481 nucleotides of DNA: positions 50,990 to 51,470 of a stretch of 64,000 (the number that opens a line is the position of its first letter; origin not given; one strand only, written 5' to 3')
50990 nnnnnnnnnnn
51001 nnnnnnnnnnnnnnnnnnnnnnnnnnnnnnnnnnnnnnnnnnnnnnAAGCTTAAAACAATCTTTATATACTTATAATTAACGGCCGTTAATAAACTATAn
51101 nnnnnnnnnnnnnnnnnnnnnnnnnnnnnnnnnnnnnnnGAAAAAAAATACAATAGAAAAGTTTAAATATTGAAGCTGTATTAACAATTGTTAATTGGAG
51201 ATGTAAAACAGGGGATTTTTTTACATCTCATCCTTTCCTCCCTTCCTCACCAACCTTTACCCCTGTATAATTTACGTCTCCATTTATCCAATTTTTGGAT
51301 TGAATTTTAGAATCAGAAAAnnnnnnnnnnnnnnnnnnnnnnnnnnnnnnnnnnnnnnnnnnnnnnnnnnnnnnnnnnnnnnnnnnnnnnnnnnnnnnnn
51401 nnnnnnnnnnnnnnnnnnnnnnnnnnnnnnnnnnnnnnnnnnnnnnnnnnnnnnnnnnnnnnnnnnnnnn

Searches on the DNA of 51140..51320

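Call 77: search_rna_families(source=window, start=51140, end=51320, threshold=evalue, max_evalue=10)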
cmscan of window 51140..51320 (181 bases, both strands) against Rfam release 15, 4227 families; matches with E-value up to 10: 10.
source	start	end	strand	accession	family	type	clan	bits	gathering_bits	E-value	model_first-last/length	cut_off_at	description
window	51158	51196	+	RF02582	tsr33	Gene; sRNA;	-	22.7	109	0.5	39-77/85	no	S. aureus tsr33 small RNA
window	51142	51261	-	RF01775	RsaOG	Gene; sRNA;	-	18.2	50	0.9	1-147/147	no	RNA S.aureus Orsay G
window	51186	51293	+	RF04164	MIR1507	Gene; miRNA;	-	17.6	73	0.13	1-107/107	no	MIR1507 microRNA precursor family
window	51195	51283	+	RF03866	mir-1889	Gene; miRNA;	-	16.7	80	0.3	1-128/128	no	mir-1889 microRNA precursor family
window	51183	51296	+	RF03616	MIR1888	Gene; miRNA;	-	15.7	72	1.7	1-101/101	no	MIR1888 microRNA precursor family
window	51198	51232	+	RF03803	MIR1886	Gene; miRNA;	-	14.9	62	2.1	1-52/52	no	MIR1886 microRNA precursor family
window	51179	51245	-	RF00119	C0299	Gene; sRNA;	-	13.5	40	3.1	1-79/79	no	C0299 RNA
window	51189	51237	-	RF01911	MIR2118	Gene; miRNA;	-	12.4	85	4.5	1-170/170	no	MIR2118 microRNA precursor family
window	51206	51257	-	RF01120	sR33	Gene; snRNA; snoRNA; CD-box;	-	10.6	37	5.6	1-55/55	no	Small nucleolar RNA sR33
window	51191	51234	+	RF01419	IsrR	Gene; antisense;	-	9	52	9.4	142-187/187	no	Antisense RNA which regulates isiA expression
